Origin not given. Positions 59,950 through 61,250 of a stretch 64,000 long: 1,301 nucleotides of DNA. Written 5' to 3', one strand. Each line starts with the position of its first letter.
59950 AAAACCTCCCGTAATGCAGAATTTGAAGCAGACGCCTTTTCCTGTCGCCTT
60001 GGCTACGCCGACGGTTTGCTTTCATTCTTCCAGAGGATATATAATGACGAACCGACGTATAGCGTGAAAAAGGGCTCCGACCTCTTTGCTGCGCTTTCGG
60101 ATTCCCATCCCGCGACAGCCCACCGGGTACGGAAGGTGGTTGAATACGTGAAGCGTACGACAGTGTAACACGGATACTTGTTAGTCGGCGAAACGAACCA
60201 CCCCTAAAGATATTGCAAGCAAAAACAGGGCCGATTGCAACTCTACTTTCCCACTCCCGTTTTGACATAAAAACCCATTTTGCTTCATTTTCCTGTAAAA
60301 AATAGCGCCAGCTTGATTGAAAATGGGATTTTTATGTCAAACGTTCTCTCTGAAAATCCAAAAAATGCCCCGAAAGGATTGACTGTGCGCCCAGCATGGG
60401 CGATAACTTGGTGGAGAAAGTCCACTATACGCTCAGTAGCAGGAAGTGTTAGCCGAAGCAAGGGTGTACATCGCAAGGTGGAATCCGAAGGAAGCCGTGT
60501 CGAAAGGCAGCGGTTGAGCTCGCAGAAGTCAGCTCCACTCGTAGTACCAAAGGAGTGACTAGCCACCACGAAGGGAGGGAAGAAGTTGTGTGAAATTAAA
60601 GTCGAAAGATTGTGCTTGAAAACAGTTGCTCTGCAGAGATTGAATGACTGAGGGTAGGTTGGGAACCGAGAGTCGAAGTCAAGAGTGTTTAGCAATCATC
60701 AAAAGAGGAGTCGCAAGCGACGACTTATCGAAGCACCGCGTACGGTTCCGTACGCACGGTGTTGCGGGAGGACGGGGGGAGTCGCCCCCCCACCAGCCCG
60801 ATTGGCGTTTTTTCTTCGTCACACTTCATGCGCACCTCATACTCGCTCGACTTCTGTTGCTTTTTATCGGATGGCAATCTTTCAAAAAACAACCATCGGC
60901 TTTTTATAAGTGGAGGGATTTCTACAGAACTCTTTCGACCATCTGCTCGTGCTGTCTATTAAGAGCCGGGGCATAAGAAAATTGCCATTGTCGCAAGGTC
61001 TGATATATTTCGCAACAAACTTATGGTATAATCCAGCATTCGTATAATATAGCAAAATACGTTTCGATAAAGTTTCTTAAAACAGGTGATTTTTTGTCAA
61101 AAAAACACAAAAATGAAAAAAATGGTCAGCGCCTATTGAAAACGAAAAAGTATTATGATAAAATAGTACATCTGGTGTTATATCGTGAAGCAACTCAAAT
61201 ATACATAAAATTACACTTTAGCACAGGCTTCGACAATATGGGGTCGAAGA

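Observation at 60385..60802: ORF-less, compact group IIC-like intron ribozyme in the 3' UTR of the M48 protease gene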

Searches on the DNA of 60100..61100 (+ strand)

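Call 3: search_rna_families(source=window, start=60100, end=61100, threshold=evalue, max_evalue=10, show_alignments=6)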
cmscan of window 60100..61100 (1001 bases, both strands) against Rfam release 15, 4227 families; matches with E-value up to 10: 8.
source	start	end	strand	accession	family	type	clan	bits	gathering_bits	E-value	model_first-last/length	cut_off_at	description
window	60467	60514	+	RF02001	group-II-D1D4-3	Intron;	CL00102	24.1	32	0.014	1-170/170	no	Group II catalytic intron D1-D4-3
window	60731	60802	+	RF00029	Intron_gpII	Intron;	-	22.2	40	0.081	1-77/77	no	Group II catalytic intron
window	60262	60340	+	RF03940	MIR9563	Gene; miRNA;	-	20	90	0.68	1-127/127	no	MIR9563 microRNA precursor family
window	60229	60296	-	RF01885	HSR-omega_1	Gene; lncRNA;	-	18.1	80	3.8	1-78/78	no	Heat shock gene hsromega conserved region 1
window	60246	60355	+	RF03259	MIR1514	Gene; miRNA;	-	16.9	90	7.3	1-110/110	no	MIR1514 microRNA precursor family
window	60451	60554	-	RF01956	NEAT1_2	Gene; lncRNA;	-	14.9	60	2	1-116/116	no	Nuclear enriched abundant transcript 1 conserved region 2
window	60250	60341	+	RF01934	bxd_6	Gene; lncRNA;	-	14.3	50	8.6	1-93/93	no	Bithoraxoid conserved region 6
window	60565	60687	-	RF01956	NEAT1_2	Gene; lncRNA;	-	13.3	60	4.8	1-116/116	no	Nuclear enriched abundant transcript 1 conserved region 2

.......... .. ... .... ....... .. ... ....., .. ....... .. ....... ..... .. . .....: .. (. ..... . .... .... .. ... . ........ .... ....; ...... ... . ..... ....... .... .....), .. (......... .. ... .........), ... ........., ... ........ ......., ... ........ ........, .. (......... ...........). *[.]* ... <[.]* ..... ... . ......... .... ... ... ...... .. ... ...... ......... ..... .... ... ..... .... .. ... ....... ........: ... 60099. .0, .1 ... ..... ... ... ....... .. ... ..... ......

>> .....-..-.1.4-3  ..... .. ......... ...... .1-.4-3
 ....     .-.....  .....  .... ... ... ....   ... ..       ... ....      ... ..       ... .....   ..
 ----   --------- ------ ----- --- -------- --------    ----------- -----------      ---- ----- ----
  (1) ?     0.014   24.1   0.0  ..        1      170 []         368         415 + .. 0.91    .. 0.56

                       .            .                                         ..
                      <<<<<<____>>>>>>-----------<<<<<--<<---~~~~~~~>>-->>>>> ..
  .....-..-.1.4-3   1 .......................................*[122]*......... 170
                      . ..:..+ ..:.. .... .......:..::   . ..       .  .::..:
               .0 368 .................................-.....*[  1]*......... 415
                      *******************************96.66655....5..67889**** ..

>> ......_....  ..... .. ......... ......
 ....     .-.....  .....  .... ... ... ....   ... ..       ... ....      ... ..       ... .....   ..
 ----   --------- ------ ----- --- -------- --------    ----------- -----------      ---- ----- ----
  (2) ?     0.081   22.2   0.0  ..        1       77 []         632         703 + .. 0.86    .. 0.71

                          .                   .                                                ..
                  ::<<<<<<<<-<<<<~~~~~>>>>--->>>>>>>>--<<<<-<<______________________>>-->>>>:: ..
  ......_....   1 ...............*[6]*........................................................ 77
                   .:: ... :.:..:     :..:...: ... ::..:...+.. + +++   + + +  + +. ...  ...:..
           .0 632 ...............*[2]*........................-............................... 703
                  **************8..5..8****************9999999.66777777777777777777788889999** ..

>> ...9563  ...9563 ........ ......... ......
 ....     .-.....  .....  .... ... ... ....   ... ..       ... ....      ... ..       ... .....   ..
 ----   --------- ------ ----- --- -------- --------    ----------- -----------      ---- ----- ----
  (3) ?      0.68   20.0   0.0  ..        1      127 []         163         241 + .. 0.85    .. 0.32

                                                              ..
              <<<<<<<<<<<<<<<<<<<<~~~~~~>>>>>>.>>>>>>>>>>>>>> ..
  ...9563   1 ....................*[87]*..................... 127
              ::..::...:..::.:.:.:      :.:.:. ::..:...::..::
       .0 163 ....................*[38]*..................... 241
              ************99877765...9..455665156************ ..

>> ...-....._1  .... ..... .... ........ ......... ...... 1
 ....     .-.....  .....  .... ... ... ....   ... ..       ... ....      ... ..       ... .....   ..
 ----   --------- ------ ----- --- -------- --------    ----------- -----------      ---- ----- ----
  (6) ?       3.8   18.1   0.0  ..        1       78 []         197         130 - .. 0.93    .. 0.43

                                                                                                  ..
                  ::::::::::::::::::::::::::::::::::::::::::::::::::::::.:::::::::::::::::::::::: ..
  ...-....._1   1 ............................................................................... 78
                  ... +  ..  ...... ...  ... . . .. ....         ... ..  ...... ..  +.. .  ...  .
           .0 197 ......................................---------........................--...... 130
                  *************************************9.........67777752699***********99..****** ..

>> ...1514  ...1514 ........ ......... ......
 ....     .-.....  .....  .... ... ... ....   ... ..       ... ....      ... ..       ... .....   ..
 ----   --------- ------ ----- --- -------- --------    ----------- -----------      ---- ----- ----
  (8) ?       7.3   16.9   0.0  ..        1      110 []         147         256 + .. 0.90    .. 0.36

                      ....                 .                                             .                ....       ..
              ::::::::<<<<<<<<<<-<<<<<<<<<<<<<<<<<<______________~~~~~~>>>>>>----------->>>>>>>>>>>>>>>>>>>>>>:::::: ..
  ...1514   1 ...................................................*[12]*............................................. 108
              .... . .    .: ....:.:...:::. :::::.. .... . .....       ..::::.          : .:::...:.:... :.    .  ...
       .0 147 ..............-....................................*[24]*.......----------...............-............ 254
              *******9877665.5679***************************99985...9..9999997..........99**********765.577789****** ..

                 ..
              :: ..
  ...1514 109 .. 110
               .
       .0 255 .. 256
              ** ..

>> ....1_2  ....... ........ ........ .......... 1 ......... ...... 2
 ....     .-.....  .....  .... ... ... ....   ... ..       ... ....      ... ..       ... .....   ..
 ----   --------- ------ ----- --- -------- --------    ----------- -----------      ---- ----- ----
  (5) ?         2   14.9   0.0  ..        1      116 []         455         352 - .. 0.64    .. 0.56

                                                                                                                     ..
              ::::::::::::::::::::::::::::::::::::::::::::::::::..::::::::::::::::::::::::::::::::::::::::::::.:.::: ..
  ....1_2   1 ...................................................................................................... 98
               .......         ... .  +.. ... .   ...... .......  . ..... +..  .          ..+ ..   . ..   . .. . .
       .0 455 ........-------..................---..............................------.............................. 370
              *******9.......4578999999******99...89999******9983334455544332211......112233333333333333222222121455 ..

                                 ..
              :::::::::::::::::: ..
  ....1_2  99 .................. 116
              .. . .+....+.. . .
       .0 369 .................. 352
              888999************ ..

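Call 5: search_dna_similar(query=window:60385-60802:+, collection=phages, mode=distant, max_evalue=0.001)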
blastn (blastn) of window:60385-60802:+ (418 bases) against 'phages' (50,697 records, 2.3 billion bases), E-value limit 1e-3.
Records with a match: 4; places in all: 4; records where one place covers at least 80% of the query: 0.
Best place of each record, by identity: 80-90% 3; 60-80% 1.
By first word of the organism name: Bacteriophage 4.
By host as written in the record: - 4.
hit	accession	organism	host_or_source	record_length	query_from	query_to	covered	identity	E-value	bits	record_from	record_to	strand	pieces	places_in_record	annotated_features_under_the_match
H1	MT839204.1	Bacteriophage sp.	human fecal samples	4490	1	113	27%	80.7%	4e-20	104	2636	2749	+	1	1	record has no annotation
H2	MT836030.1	Bacteriophage sp.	human fecal samples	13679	3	87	20%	76.7%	1e-7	63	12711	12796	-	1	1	record has no annotation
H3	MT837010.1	Bacteriophage sp.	human fecal samples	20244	58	114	14%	86.7%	1e-8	67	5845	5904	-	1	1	record has no annotation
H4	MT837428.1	Bacteriophage sp.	human fecal samples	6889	53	111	14%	82.0%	7e-5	55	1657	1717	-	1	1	record has no annotation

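Call 6: search_dna_similar(query=window:60385-60802:+, collection=plasmids, mode=distant, max_evalue=0.001)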
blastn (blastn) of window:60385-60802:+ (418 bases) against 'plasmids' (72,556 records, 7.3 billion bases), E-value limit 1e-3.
Records with a match: 299; places in all: 335; records where one place covers at least 80% of the query: 0.
Best place of each record, by identity: 90-95% 2; 80-90% 175; 60-80% 122.
By first word of the organism name: Escherichia 189; Pseudomonas 37; Ligilactobacillus 9; Klebsiella 9; Providencia 7; Enterococcus 6; Clostridium 6; Citrobacter 4; Mycetohabitans 4; Pediococcus 3; and 22 more.
By predicted mobility (MOB-suite, as given by PLSDB): non-mobilizable 123; conjugative 96; mobilizable 80.
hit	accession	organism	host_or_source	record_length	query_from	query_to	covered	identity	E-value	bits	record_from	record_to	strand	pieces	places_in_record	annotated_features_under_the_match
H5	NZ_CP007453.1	Peptoclostridium acidaminophilum DSM 3953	black mud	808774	1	113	27%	90.4%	3e-34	153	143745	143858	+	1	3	none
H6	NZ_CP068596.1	Paenibacillus sonchi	cell culture,soil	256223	1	113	27%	81.6%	1e-19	104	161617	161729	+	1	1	none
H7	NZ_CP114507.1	Ligilactobacillus salivarius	Meles meles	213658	1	112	27%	79.8%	7e-17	96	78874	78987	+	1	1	none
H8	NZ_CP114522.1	Ligilactobacillus salivarius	Meles meles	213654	1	112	27%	79.8%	7e-17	96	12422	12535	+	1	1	none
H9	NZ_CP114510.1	Ligilactobacillus salivarius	Meles meles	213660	1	112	27%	79.8%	7e-17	96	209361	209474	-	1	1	none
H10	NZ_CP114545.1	Ligilactobacillus salivarius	Meles meles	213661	1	112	27%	79.8%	7e-17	96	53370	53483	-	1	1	none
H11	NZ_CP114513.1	Ligilactobacillus salivarius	Meles meles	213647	1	112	27%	79.8%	7e-17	96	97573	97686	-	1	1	none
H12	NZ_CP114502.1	Ligilactobacillus salivarius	Meles meles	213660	1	112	27%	79.8%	7e-17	96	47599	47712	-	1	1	none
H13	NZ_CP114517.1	Ligilactobacillus salivarius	Meles meles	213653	1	112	27%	79.8%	7e-17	96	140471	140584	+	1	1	none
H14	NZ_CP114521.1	Ligilactobacillus salivarius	Meles meles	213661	1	112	27%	79.8%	7e-17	96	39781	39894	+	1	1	none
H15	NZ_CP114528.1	Ligilactobacillus salivarius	Meles meles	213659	1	112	27%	79.8%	7e-17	96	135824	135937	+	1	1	none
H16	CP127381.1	Aerococcus tenax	Homo sapiens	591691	1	110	26%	81.3%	2e-18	101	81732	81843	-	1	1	none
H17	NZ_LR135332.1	Enterococcus faecium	-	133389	1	113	27%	77.2%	4e-13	82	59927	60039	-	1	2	none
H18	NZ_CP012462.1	Enterococcus faecium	Homo sapiens,human blood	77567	1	113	27%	77.2%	4e-13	82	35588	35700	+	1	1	none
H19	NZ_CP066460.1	Enterococcus faecium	-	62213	1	113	27%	77.2%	4e-13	82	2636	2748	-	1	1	none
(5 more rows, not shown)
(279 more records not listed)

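Call 8: get_annotated_region(hit=H5, flank=3000)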
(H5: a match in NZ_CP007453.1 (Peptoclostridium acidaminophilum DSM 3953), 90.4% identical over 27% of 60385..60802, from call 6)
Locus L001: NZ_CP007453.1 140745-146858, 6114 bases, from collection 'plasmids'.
description: Peptoclostridium acidaminophilum DSM 3953 strain al-2 plasmid EAL2_808p, complete sequence
organism: Peptoclostridium acidaminophilum DSM 3953 (NCBI taxid 1286171)
taxonomy: Bacteria; Bacillota; Clostridia; Peptostreptococcales; Peptoclostridiaceae; Peptoclostridium; Peptoclostridium acidaminophilum; Peptoclostridium acidaminophilum DSM 3953
host: -; source: black mud; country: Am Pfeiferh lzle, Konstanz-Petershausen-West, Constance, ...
typing (MOB-suite, as given by PLSDB): non-mobilizable
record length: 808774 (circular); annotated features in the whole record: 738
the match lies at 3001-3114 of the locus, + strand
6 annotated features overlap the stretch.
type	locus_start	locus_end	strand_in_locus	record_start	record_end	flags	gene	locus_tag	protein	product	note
CDS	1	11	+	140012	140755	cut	istB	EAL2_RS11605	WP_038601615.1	IS21-like element helper ATPase IstB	-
CDS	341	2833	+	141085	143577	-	-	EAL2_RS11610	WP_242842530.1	hypothetical protein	-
CDS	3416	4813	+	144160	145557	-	ltrA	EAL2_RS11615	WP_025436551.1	group II intron reverse transcriptase/maturase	GO:0000373 - Group II intron splicing [Evidence IEA]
CDS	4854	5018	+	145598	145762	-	-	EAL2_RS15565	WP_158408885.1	hypothetical protein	-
CDS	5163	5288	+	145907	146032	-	-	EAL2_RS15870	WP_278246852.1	hypothetical protein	-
CDS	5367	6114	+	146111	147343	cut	ltrA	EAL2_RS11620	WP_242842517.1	group II intron reverse transcriptase/maturase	GO:0000373 - Group II intron splicing [Evidence IEA]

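Call 9: get_annotated_region(hit=H1, flank=3000)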
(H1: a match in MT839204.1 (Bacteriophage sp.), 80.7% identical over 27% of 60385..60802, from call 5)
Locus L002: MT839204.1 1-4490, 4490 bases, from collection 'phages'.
description: UNVERIFIED: Bacteriophage sp. clone scaffold_9974 genomic sequence.
organism: Bacteriophage sp. (NCBI taxid 38018)
taxonomy: Viruses
host: -; source: human fecal samples; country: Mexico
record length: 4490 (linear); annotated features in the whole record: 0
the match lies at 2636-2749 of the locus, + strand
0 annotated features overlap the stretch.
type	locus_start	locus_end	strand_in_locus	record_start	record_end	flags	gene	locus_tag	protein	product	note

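Call 19: get_annotated_region(hit=H2, flank=3000)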
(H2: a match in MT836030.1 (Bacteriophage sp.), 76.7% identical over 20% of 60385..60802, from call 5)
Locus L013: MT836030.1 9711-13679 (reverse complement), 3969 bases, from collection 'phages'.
description: UNVERIFIED: Bacteriophage sp. clone scaffold_1245 genomic sequence.
organism: Bacteriophage sp. (NCBI taxid 38018)
taxonomy: Viruses
host: -; source: human fecal samples; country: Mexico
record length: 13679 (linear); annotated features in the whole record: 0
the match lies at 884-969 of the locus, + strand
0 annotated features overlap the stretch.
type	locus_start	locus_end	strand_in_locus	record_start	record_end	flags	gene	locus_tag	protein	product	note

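Call 20: get_annotated_region(hit=H3, flank=3000)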
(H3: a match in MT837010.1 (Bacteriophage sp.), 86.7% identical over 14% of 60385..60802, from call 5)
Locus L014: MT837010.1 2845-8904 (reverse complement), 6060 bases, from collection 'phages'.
description: UNVERIFIED: Bacteriophage sp. clone scaffold_3628 genomic sequence.
organism: Bacteriophage sp. (NCBI taxid 38018)
taxonomy: Viruses
host: -; source: human fecal samples; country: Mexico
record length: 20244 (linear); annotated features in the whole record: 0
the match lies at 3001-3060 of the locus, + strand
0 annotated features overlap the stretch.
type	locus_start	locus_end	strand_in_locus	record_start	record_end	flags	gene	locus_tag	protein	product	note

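Call 21: get_annotated_region(hit=H4, flank=3000)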
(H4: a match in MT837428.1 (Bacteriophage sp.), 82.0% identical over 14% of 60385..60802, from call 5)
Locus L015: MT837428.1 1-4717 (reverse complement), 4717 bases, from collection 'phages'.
description: UNVERIFIED: Bacteriophage sp. clone scaffold_4765 genomic sequence.
organism: Bacteriophage sp. (NCBI taxid 38018)
taxonomy: Viruses
host: -; source: human fecal samples; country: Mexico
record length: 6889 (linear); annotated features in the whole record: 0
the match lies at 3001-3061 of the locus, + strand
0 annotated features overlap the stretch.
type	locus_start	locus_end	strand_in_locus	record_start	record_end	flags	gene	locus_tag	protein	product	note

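Call 24: search_rna_families(sources=[L013, L014], threshold=evalue, max_evalue=1, show_alignments=4)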
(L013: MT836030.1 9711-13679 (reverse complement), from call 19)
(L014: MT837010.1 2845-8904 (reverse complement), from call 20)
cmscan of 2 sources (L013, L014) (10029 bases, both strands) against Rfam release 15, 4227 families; matches with E-value up to 1: 1.
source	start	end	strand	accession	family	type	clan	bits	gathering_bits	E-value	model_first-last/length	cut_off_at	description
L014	3029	3207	+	RF02001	group-II-D1D4-3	Intron;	CL00102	62.4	32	6.9e-11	1-170/170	no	Group II catalytic intron D1-D4-3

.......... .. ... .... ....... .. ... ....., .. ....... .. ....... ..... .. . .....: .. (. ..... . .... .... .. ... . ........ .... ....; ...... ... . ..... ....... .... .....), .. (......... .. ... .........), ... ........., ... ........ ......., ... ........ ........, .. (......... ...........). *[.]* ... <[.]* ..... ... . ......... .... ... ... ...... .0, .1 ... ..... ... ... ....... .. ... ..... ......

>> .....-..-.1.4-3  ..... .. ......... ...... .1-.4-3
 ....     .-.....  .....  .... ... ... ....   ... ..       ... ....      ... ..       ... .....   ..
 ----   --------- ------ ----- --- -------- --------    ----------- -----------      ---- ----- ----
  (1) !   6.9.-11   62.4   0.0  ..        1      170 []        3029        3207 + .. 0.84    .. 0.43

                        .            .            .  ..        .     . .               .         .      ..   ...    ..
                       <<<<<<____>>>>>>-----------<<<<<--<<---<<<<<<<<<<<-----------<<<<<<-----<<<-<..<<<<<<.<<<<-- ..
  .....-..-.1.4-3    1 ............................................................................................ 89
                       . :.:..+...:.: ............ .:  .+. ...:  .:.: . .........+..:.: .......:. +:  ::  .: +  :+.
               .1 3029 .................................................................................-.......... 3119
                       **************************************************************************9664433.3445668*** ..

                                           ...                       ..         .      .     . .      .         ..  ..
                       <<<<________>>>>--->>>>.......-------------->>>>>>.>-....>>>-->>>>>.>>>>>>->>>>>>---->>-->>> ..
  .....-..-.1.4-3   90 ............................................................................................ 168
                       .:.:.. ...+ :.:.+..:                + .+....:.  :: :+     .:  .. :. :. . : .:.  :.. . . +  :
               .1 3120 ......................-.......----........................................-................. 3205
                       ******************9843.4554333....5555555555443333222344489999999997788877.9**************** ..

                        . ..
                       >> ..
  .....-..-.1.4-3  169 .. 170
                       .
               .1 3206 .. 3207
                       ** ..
